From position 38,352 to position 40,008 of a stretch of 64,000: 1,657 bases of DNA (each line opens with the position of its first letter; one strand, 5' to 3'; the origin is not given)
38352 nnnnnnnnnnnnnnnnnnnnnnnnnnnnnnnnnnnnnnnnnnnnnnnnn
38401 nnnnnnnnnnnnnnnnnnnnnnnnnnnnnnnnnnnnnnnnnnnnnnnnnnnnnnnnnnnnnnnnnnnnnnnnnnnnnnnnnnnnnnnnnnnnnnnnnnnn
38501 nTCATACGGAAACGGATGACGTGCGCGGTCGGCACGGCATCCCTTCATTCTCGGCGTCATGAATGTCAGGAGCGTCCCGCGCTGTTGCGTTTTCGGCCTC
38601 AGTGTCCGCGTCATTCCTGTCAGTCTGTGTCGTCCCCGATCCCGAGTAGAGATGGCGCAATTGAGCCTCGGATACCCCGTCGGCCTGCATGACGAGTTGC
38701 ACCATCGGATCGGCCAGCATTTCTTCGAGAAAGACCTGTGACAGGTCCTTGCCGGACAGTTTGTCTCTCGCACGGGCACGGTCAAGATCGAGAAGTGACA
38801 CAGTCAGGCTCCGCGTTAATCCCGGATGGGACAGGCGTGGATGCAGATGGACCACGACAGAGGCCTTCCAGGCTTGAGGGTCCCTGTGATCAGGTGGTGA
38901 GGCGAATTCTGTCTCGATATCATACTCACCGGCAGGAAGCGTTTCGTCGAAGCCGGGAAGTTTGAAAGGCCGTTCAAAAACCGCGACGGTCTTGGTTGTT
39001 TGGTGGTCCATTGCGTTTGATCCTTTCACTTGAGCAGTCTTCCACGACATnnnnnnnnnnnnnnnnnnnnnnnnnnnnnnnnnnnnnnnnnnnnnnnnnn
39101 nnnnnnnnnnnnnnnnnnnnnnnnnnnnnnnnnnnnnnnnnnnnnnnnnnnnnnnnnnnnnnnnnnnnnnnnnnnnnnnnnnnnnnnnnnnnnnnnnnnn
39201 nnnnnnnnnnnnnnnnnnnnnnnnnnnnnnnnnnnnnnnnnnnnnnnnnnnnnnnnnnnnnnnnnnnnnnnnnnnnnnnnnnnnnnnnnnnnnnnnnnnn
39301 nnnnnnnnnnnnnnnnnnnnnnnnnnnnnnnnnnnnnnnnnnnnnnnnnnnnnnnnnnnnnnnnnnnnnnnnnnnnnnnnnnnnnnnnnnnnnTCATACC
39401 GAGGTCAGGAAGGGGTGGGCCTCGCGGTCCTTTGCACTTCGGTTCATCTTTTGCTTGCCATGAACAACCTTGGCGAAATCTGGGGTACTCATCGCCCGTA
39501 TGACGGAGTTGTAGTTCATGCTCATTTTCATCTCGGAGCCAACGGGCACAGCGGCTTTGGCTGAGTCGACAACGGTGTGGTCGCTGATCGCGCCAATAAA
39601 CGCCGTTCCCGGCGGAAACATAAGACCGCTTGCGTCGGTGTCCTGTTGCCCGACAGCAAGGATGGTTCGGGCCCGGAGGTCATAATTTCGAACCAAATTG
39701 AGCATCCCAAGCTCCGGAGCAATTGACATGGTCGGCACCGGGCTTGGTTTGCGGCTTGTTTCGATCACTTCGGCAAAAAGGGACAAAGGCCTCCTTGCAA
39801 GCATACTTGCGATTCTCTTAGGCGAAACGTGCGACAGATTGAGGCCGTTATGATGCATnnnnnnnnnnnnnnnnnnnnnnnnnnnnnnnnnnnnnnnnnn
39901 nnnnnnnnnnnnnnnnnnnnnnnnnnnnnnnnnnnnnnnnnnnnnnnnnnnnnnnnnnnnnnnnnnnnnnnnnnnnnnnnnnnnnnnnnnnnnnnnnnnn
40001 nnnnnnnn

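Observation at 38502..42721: Crp/Fnr-linked module of seven small unknown proteins between virB6 and virD4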

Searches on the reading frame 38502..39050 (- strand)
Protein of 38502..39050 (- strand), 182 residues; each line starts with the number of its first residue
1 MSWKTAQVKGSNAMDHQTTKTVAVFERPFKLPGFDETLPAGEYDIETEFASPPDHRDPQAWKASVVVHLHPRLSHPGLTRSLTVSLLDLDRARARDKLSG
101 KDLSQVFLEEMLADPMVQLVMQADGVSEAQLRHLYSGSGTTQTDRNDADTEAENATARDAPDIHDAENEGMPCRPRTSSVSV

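Call 3: search_protein_families(library=pfam, max_evalue=0.1, proteins=[window:38502-39050:-])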
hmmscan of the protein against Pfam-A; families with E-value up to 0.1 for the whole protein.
window:38502-39050:- (182 aa): 0 families

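Call 4: search_protein_families(library=ncbifam, max_evalue=0.1, proteins=[window:38502-39050:-])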
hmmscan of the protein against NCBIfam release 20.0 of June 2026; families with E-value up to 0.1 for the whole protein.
window:38502-39050:- (182 aa): 0 families

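Call 9: search_dna_similar(query=window:38502-39011:-, collection=plasmids, mode=protein, max_rows=30, max_evalue=0.001)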
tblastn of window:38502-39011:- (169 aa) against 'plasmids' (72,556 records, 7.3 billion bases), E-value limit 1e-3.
Records with a match: 19; places in all: 23; records where one place covers at least 80% of the query: 8.
Best place of each record, by identity: 60-80% 11; <60% 8.
By first word of the organism name: Cereibacter 3; Phaeobacter 2; Paracoccus 2; Alloyangia 2; Pseudohalocynthiibacter 1; Qingshengfaniella 1; Ruegeria 1; Leisingera 1; Roseovarius 1; Tritonibacter 1; and 4 more.
By predicted mobility (MOB-suite, as given by PLSDB): non-mobilizable 9; conjugative 7; mobilizable 3.
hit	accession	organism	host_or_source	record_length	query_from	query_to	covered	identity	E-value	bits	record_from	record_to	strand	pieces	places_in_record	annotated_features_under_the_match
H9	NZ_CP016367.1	Phaeobacter porticola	cell culture,barnacle at wood pile-on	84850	1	168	99%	67.3%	2e-64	219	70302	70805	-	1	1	hypothetical protein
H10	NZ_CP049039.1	Pseudohalocynthiibacter aestuariivivens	pure culutre,Seawater recirculating ...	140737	1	168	99%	65.5%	3e-64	219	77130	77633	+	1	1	hypothetical protein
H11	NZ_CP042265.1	Qingshengfaniella alkalisoli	cell culture,saline soil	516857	1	165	98%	64.8%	5e-63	216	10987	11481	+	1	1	hypothetical protein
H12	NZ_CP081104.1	Ruegeria conchae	-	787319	1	159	94%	64.8%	3e-63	216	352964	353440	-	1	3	hypothetical protein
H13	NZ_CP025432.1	Paracoccus zhejiangensis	single cell,sludge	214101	1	161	95%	64.0%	2e-62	214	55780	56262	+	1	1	hypothetical protein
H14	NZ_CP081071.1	Leisingera caerulea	-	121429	1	159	94%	62.3%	3e-60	207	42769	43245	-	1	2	hypothetical protein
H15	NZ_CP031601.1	Roseovarius indicus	pure culture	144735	1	135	80%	71.1%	7e-57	198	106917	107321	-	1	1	hypothetical protein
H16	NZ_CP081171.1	Phaeobacter inhibens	-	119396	1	161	95%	59.6%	5e-58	201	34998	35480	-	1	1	hypothetical protein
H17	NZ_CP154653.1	Alloyangia pacifica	-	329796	1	124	73%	68.5%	2e-52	185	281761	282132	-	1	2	hypothetical protein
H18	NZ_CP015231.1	Tritonibacter mobilis F1926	cell culture,seawater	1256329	1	124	73%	66.9%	2e-50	179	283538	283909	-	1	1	record has no annotation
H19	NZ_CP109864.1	Paracoccus aminovorans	bacteria,human fecal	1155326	5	123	70%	61.3%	7e-42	155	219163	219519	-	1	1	record has no annotation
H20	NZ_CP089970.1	Cereibacter azotoformans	Owen's River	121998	1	122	72%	56.6%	7e-39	146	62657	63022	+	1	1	hypothetical protein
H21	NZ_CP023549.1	Rhodobacter sp. CZR27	cell culture,paddy soil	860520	1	122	72%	56.6%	2e-37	142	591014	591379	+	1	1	hypothetical protein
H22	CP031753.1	Cereibacter sphaeroides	cell culture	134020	1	122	72%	55.7%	2e-38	145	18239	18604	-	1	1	hypothetical protein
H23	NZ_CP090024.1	Cereibacter azotoformans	cell culture,Aquaculture sediment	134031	1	122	72%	55.7%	2e-38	145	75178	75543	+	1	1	hypothetical protein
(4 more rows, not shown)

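Call 11: get_annotated_region(hit=H9, flank=12000)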
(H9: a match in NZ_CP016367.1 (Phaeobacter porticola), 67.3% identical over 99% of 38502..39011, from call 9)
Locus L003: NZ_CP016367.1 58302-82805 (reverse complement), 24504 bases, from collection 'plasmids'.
description: Phaeobacter porticola strain P97 plasmid pP97_c, complete sequence
organism: Phaeobacter porticola (NCBI taxid 1844006)
taxonomy: Bacteria; Pseudomonadota; Alphaproteobacteria; Rhodobacterales; Roseobacteraceae; Phaeobacter; Phaeobacter porticola
host: -; source: cell culture,barnacle at wood pile-on; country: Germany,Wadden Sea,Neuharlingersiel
typing (MOB-suite, as given by PLSDB): mobilizable; replicon rep_cluster_613; relaxase MOBP
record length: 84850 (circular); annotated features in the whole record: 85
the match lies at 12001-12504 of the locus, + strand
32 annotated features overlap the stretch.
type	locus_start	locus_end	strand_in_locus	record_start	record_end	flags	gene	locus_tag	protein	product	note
CDS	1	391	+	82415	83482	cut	-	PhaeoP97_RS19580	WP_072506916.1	hypothetical protein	-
CDS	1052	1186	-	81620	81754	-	-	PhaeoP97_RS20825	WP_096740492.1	hypothetical protein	-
CDS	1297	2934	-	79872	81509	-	groL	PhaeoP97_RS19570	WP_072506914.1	chaperonin GroEL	GO:0006457 - protein folding [Evidence IEA]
CDS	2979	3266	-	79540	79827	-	-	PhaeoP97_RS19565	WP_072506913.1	co-chaperone GroES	-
CDS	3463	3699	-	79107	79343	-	-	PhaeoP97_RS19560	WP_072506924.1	hypothetical protein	-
CDS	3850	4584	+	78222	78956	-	-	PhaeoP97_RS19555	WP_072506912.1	Crp/Fnr family transcriptional regulator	GO:0006355 - regulation of DNA-templated transcription [Evidence IEA]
CDS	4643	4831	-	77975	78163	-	-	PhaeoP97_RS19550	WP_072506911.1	hypothetical protein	-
CDS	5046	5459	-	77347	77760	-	-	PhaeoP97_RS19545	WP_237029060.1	hypothetical protein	-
CDS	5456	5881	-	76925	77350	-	-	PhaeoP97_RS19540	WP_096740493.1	hypothetical protein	-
CDS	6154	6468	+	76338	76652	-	-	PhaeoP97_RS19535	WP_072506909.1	hypothetical protein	-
CDS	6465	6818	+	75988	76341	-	-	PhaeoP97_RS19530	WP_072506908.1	hypothetical protein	-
CDS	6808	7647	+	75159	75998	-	-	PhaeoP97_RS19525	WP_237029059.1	hypothetical protein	-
CDS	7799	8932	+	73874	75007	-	-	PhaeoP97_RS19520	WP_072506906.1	DUF1611 domain-containing protein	-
CDS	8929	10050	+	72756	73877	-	-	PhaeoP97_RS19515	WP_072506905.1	alanine/ornithine racemase family PLP-dependent enzyme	-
CDS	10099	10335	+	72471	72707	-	-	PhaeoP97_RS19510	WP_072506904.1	hypothetical protein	-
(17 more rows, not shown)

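Call 12: get_annotated_region(hit=H14, flank=10000)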
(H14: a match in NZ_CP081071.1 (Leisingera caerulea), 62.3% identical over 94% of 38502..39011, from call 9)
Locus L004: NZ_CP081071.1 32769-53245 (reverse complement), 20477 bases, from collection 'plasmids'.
description: Leisingera caerulea strain S122 plasmid unnamed1, complete sequence
organism: Leisingera caerulea (NCBI taxid 506591)
taxonomy: Bacteria; Pseudomonadota; Alphaproteobacteria; Rhodobacterales; Roseobacteraceae; Leisingera; Leisingera caerulea
host: -; source: -; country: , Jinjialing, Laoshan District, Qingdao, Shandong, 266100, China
typing (MOB-suite, as given by PLSDB): conjugative; relaxase MOBF; mating-pair formation MPF_T
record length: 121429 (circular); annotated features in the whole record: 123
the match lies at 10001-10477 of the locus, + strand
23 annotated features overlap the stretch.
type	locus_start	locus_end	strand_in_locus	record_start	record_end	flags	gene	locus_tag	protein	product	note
CDS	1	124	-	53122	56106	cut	mobF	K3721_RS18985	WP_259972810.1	MobF family relaxase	-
CDS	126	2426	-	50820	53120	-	-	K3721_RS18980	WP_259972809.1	type IV secretion system DNA-binding domain-containing protein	-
CDS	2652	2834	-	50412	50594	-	-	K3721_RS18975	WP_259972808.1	hypothetical protein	-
CDS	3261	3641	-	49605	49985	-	-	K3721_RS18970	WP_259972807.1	hypothetical protein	-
CDS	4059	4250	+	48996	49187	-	-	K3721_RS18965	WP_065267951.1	DUF6494 family protein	-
CDS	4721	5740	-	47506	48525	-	-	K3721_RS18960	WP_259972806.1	fatty acid desaturase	GO:0006633 - fatty acid biosynthetic process [Evidence IEA]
CDS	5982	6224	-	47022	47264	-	-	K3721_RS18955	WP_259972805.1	hypothetical protein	-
CDS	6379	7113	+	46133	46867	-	-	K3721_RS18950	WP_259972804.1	Crp/Fnr family transcriptional regulator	GO:0006355 - regulation of DNA-templated transcription [Evidence IEA]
CDS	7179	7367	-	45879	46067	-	-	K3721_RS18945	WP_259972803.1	hypothetical protein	-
CDS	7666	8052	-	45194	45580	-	-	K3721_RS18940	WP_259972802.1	hypothetical protein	-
CDS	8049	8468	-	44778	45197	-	-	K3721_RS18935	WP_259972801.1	hypothetical protein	-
CDS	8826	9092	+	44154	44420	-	-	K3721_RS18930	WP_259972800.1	hypothetical protein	-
CDS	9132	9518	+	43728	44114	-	-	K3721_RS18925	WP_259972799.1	hypothetical protein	-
CDS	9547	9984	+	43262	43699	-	-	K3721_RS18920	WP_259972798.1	hypothetical protein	-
CDS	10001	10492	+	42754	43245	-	-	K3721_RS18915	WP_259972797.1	hypothetical protein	-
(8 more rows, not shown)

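Call 13: get_annotated_region(hit=H13, flank=10000)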
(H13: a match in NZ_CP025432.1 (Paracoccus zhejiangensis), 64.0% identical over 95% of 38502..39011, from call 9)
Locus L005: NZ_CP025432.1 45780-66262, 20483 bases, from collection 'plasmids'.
description: Paracoccus zhejiangensis strain J6 plasmid pPZ02, complete sequence
organism: Paracoccus zhejiangensis (NCBI taxid 1077935)
taxonomy: Bacteria; Pseudomonadota; Alphaproteobacteria; Rhodobacterales; Paracoccaceae; Paracoccus; Paracoccus zhejiangensis
host: -; source: single cell,sludge; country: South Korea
typing (MOB-suite, as given by PLSDB): mobilizable; replicon rep_cluster_517; relaxase MOBP
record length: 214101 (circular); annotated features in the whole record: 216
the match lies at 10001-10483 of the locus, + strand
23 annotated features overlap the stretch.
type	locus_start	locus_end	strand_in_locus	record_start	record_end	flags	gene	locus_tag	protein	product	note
CDS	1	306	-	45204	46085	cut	-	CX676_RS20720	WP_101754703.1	TniB family NTP-binding protein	-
CDS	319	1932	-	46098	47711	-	-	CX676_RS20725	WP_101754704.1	Mu transposase C-terminal domain-containing protein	-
CDS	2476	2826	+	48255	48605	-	-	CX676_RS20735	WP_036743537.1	antitoxin Xre/MbcA/ParS toxin-binding domain-containing protein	-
CDS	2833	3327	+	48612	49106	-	-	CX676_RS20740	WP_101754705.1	RES domain-containing protein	-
CDS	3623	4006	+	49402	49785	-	-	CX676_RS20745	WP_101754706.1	transposase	GO:0006313 - DNA transposition [Evidence IEA]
CDS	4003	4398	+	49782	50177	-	tnpB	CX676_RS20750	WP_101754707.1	IS66 family insertion sequence element accessory protein TnpB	-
CDS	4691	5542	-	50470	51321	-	-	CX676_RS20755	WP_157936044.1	IS3 family transposase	-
CDS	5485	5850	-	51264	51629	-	-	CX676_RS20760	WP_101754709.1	transposase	-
CDS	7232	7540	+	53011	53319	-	-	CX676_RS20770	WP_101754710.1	hypothetical protein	-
CDS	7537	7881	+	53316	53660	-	-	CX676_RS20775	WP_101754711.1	hypothetical protein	-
CDS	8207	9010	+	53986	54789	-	-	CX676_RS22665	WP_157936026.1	hypothetical protein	-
CDS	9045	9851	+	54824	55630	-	-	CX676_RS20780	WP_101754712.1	transglutaminase family protein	-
CDS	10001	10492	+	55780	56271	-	-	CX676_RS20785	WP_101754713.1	hypothetical protein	-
CDS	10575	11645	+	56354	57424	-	hflK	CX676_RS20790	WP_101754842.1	FtsH protease activity modulator HflK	GO:0045861 - negative regulation of proteolysis [Evidence IEA]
CDS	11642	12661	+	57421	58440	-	hflC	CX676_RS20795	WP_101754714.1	protease modulator HflC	GO:0045861 - negative regulation of proteolysis [Evidence IEA]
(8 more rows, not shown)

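Call 15: get_annotated_region(hit=H15, flank=12000)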
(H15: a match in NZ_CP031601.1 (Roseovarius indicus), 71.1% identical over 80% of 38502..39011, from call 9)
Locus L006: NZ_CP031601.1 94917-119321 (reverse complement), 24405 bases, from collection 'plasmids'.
description: Roseovarius indicus strain DSM 26383 plasmid pRIdsm_03, complete sequence
organism: Roseovarius indicus (NCBI taxid 540747)
taxonomy: Bacteria; Pseudomonadota; Alphaproteobacteria; Rhodobacterales; Roseobacteraceae; Roseovarius; Roseovarius indicus
host: -; source: pure culture; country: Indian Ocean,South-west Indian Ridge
typing (MOB-suite, as given by PLSDB): conjugative; replicon rep_cluster_579; relaxase MOBP; mating-pair formation MPF_T
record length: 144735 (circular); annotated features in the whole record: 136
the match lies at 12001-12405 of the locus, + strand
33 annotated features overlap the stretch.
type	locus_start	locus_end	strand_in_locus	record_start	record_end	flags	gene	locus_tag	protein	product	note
CDS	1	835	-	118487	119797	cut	nhaA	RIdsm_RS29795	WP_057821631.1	Na+/H+ antiporter NhaA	GO:1902600 - proton transmembrane transport [Evidence IEA]; GO:0006814 - sodium ion transport [Evidence IEA]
CDS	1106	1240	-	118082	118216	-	-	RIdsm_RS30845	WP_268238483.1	hypothetical protein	-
CDS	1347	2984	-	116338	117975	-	groL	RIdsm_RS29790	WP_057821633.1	chaperonin GroEL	GO:0006457 - protein folding [Evidence IEA]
CDS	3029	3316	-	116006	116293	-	-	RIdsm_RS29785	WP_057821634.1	co-chaperone GroES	-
CDS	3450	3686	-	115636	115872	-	-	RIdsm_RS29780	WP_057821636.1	hypothetical protein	-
CDS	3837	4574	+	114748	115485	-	-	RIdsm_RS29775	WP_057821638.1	Crp/Fnr family transcriptional regulator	GO:0006355 - regulation of DNA-templated transcription [Evidence IEA]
CDS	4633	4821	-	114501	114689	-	-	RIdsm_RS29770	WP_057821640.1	hypothetical protein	-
CDS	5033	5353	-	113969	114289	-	-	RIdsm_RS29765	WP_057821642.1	hypothetical protein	-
CDS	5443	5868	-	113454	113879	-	-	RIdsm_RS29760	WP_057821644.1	hypothetical protein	-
CDS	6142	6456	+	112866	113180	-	-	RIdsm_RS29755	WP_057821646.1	hypothetical protein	-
CDS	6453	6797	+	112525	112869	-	-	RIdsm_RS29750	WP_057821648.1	hypothetical protein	-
CDS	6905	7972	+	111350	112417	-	hflK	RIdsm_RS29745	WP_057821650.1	FtsH protease activity modulator HflK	GO:0045861 - negative regulation of proteolysis [Evidence IEA]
CDS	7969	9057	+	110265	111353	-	hflC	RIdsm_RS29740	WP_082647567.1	protease modulator HflC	GO:0045861 - negative regulation of proteolysis [Evidence IEA]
CDS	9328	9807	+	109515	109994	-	-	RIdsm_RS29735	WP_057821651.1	hypothetical protein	-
CDS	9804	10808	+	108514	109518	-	-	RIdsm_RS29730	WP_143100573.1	hypothetical protein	-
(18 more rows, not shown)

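Call 16: get_annotated_region(hit=H10, flank=12000)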
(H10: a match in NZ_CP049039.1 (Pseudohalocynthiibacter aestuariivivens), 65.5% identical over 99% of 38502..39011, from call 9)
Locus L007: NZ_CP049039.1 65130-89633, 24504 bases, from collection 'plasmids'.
description: Pseudohalocynthiibacter aestuariivivens strain RR4-35 plasmid pRR4-35_2, complete sequence
organism: Pseudohalocynthiibacter aestuariivivens (NCBI taxid 1591409)
taxonomy: Bacteria; Pseudomonadota; Alphaproteobacteria; Rhodobacterales; Paracoccaceae; Pseudohalocynthiibacter; Pseudohalocynthiibacter aestuariivivens
host: -; source: pure culutre,Seawater recirculating aquaculture system biofilter; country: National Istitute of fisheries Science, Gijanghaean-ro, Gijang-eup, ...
typing (MOB-suite, as given by PLSDB): conjugative; relaxase MOBP; mating-pair formation MPF_T
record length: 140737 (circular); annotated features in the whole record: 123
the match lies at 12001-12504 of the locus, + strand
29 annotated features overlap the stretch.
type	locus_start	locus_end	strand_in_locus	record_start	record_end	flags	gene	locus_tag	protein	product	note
CDS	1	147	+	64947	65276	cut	-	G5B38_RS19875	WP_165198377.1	hypothetical protein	-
CDS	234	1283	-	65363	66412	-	-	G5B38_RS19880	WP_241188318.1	PHB depolymerase family esterase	-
CDS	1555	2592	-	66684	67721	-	-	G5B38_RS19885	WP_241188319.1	fatty acid desaturase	GO:0006633 - fatty acid biosynthetic process [Evidence IEA]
CDS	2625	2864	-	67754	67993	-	-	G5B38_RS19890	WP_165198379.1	hypothetical protein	-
CDS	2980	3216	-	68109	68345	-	-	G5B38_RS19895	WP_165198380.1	hypothetical protein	-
CDS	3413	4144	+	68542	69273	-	-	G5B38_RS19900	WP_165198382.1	Crp/Fnr family transcriptional regulator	GO:0006355 - regulation of DNA-templated transcription [Evidence IEA]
CDS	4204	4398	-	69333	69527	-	-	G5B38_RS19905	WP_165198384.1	hypothetical protein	-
CDS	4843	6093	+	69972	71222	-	-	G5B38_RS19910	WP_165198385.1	HWE histidine kinase domain-containing protein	-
CDS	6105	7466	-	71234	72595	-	-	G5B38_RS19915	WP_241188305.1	DUF2254 domain-containing protein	-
CDS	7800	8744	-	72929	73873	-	-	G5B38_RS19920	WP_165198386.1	PHB depolymerase family esterase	-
CDS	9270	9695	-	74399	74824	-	-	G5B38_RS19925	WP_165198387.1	hypothetical protein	-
CDS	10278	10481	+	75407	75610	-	-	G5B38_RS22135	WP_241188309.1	hypothetical protein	-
CDS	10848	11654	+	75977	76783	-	-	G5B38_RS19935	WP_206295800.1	transglutaminase family protein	-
CDS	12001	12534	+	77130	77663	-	-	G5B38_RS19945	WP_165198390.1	hypothetical protein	-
CDS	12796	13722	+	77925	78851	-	-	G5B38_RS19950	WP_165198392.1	transglutaminase family protein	-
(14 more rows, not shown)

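Call 17: get_annotated_region(hit=H11, flank=12000)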
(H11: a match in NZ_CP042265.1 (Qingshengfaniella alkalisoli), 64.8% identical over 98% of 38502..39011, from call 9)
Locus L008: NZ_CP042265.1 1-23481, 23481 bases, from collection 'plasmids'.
description: Qingshengfaniella alkalisoli strain LN3S51 plasmid unnamed4, complete sequence
organism: Qingshengfaniella alkalisoli (NCBI taxid 2599296)
taxonomy: Bacteria; Pseudomonadota; Alphaproteobacteria; Rhodobacterales; Paracoccaceae; Qingshengfaniella; Qingshengfaniella alkalisoli
host: -; source: cell culture,saline soil; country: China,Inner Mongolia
typing (MOB-suite, as given by PLSDB): non-mobilizable
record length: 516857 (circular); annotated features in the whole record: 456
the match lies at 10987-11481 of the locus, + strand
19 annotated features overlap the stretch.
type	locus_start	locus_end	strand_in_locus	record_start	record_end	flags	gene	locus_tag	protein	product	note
CDS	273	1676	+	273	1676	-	-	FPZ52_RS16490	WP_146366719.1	AAA family ATPase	-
CDS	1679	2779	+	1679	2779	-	-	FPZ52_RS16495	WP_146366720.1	ParB N-terminal domain-containing protein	-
CDS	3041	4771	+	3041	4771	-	-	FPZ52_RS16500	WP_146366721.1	type I secretion system permease/ATPase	GO:0030253 - protein secretion by the type I secretion system [Evidence IEA]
CDS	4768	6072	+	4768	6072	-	-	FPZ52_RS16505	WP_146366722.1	HlyD family type I secretion periplasmic adaptor subunit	GO:0030253 - protein secretion by the type I secretion system [Evidence IEA]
CDS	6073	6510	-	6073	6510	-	aroQ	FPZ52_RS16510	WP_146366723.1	type II 3-dehydroquinate dehydratase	GO:0009423 - chorismate biosynthetic process [Evidence IEA]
CDS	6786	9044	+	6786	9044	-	-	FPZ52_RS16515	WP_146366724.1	FepA family TonB-dependent siderophore receptor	GO:0015891 - siderophore transport [Evidence IEA]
CDS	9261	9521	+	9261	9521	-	-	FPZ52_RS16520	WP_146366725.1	YjhX family toxin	-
CDS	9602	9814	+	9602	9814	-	-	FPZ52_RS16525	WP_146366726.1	hypothetical protein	-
CDS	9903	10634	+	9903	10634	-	-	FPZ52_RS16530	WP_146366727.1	transglutaminase family protein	-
CDS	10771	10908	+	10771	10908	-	-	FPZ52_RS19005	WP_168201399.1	hypothetical protein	-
CDS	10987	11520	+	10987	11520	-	-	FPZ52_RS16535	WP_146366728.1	hypothetical protein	-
CDS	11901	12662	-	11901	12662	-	-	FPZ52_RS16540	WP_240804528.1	glutaredoxin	-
CDS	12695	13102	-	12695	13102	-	cueR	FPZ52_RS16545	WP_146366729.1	Cu(I)-responsive transcriptional regulator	GO:0006878 - intracellular copper ion homeostasis [Evidence IEA]; GO:0006355 - regulation of DNA-templated ...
CDS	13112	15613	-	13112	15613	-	-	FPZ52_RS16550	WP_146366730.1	heavy metal translocating P-type ATPase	GO:0006812 - monoatomic cation transport [Evidence IEA]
CDS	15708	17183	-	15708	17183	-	-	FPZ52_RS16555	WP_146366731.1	NAD-dependent succinate-semialdehyde dehydrogenase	-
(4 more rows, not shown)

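Call 37: search_protein_families(library=padloc, max_evalue=0.01, proteins=[window:38502-39011:-])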
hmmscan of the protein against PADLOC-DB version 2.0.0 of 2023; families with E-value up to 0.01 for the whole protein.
window:38502-39011:- (169 aa): 0 families

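Call 76: get_annotated_region(hit=H22, flank=11000)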
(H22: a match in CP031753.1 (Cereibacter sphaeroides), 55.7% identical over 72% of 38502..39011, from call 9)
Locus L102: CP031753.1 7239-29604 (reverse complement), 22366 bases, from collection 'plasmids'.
description: Cereibacter sphaeroides strain EBL0706 plasmid p.B, complete sequence
organism: Cereibacter sphaeroides (NCBI taxid 1063)
taxonomy: Bacteria; Pseudomonadota; Alphaproteobacteria; Rhodobacterales; Paracoccaceae; Cereibacter; Cereibacter sphaeroides
host: -; source: cell culture; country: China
typing (MOB-suite, as given by PLSDB): non-mobilizable; replicon rep_cluster_369
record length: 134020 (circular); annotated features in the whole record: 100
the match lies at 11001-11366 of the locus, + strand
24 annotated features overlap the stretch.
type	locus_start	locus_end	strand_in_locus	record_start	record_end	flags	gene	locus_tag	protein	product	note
CDS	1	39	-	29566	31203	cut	-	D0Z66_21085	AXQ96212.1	cytochrome C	-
CDS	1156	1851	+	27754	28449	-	-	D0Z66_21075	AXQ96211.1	FadR family transcriptional regulator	-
CDS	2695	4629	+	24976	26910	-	-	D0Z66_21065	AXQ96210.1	TonB-dependent receptor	-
CDS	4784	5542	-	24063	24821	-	-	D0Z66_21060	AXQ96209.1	ATP-binding cassette domain-containing protein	-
CDS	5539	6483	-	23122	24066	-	-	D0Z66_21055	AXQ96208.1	enterobactin ABC transporter permease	-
CDS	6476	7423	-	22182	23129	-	-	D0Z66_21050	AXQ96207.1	ABC transporter permease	-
CDS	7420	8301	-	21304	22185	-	-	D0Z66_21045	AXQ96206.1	siderophore ABC transporter substrate-binding protein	-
CDS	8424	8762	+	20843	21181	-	-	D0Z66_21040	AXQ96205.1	DUF2218 domain-containing protein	-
CDS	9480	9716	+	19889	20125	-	-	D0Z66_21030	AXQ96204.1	hypothetical protein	-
CDS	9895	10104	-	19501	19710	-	-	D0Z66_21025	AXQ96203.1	hypothetical protein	-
CDS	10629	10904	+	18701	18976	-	-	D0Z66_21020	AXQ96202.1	hypothetical protein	-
CDS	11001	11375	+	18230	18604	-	-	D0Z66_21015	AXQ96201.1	hypothetical protein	-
CDS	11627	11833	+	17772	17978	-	-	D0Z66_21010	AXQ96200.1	cold-shock protein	-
CDS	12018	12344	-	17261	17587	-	-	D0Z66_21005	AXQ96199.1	hypothetical protein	-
CDS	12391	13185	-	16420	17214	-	-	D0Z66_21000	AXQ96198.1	SDR family oxidoreductase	-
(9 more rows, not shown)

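Call 91: search_solved_structures(query=A6, max_evalue=10)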
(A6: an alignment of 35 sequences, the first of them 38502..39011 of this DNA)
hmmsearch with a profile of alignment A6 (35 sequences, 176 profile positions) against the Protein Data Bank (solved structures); distinct sequences matched with E-value up to 10: 0.

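Call 97: predict_structure(alignment_id=A6)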
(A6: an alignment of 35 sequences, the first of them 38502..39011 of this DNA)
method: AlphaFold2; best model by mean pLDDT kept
length: 169 residues; sequences in the alignment: 35
mean_pLDDT: 59.7   pTM: 0.28
mean pLDDT of the five models: 59.7, 56.2, 55.9, 51.4, 50.2
residues with pLDDT >= 90: 0; 70-90: 46; 50-70: 74; < 50: 49
segments of 3 or more residues with pLDDT < 50: 126-158, 163-169
pLDDT, mean of each block of 10 residues (from residue 1): 62 69 70 61 52 62 62 59 57 80 83 85 52 35 37 43 42
secondary structure, 60 per line:
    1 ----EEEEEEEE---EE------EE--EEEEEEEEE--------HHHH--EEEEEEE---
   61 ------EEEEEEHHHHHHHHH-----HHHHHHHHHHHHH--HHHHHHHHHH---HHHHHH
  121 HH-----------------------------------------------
elements in order: E5-12 E28-36 H45-48 E51-57 E67-72 H73-81 H87-99 H102-111 H115-122

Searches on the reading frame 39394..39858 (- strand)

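Call 3: search_protein_families(library=pfam, max_evalue=0.1, proteins=[window:39394-39858:-])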
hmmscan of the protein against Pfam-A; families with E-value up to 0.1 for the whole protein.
window:39394-39858:- (154 aa): 0 families

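Call 4: search_protein_families(library=ncbifam, max_evalue=0.1, proteins=[window:39394-39858:-])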
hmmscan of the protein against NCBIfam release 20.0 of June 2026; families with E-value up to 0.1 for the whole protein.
window:39394-39858:- (154 aa): 1 family
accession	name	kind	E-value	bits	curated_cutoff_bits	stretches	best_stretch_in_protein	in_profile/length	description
NF040742.1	racem_Orr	exception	9.9e-12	44.5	480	1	24-129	240-348/351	ornithine racemase Orr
